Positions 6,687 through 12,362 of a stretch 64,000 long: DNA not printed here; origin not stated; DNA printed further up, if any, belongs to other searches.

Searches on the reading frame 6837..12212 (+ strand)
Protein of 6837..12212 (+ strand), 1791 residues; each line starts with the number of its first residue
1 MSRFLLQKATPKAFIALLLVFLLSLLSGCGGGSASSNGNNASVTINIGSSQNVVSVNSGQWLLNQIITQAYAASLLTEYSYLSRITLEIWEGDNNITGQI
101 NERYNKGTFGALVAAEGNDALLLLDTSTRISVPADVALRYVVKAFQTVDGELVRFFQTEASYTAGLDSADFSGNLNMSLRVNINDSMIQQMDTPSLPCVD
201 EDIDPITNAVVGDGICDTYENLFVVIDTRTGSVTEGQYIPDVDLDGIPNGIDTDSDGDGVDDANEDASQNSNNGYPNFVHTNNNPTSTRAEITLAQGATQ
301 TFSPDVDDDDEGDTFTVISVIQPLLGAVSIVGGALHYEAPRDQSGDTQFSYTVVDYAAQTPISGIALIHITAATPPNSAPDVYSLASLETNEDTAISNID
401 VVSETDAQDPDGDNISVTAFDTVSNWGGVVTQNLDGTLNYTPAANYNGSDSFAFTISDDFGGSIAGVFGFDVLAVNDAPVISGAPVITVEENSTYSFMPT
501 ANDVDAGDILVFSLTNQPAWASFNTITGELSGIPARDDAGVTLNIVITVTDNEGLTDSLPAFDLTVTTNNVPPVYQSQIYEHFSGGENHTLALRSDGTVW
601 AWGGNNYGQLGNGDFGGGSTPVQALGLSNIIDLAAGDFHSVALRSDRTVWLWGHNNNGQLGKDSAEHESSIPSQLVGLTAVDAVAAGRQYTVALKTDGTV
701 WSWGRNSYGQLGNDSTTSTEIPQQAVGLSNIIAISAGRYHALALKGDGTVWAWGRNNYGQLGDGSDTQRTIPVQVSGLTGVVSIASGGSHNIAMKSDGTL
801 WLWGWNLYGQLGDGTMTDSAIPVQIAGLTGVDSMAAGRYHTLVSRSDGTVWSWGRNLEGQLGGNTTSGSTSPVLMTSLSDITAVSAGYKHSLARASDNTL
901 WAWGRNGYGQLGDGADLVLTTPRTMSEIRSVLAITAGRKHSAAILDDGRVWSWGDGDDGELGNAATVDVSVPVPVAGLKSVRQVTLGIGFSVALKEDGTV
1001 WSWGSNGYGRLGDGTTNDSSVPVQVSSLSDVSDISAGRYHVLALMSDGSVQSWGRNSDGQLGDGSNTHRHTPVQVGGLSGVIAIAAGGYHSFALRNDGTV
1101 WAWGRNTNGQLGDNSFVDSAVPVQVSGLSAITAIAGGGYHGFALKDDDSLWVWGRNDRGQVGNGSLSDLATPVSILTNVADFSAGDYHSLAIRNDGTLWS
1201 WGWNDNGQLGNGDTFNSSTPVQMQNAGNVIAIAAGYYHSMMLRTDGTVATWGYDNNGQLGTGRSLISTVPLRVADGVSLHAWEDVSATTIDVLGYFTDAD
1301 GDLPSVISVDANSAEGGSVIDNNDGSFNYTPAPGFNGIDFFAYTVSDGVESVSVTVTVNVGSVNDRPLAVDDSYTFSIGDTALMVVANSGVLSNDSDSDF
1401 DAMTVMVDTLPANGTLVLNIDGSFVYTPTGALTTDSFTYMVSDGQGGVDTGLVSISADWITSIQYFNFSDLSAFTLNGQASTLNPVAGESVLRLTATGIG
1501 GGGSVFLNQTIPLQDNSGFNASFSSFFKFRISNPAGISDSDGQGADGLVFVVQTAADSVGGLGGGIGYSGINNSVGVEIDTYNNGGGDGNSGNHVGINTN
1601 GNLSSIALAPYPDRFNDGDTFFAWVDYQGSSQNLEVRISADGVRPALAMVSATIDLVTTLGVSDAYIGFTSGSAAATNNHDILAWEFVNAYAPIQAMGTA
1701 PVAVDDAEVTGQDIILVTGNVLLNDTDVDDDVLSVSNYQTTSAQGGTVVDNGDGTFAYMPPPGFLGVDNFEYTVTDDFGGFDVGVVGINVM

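Call 33: search_protein_families(library=pfam, proteins=[window:6837-12212:+])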
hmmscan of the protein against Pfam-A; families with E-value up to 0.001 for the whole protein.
window:6837-12212:+ (1791 aa): 10 families
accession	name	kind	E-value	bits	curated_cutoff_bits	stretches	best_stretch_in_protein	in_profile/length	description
PF25390.1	WD40_RLD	-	8.3e-188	624.6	150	3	980-1277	32-347/363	RCC1-like domain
PF00415.24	RCC1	-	7.7e-178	577.5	21.7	13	1195-1242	1-50/50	Regulator of chromosome condensation (RCC1) repeat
PF13540.12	RCC1_2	-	1.9e-145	470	22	14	1081-1110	1-30/30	Regulator of chromosome condensation (RCC1) repeat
PF17963.7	Big_9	-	3.5e-68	227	23.6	6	1364-1455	1-88/89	Bacterial Ig domain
PF17892.7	Cadherin_5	-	7.5e-63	208.9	26.5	4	1279-1360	13-97/98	Cadherin-like domain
PF17803.7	Cadherin_4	-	6.6e-38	129.5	25.1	5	1355-1426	2-71/71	Bacterial cadherin-like domain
PF25384.1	Alsin_RLD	-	9.2e-33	114.5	100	3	751-817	245-313/405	Alsin RCC1-like domain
PF00139.26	Lectin_legB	-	8.9e-31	107.7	26.3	1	1465-1690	6-237/250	Legume lectin domain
PF18483.9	Lectin_L-type_dom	-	3.8e-16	60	78.3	1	1472-1682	8-211/215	Legume lectin beta-barrel domain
PF05345.18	He_PIG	-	8e-12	45.9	24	1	478-567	1-96/96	Putative Ig domain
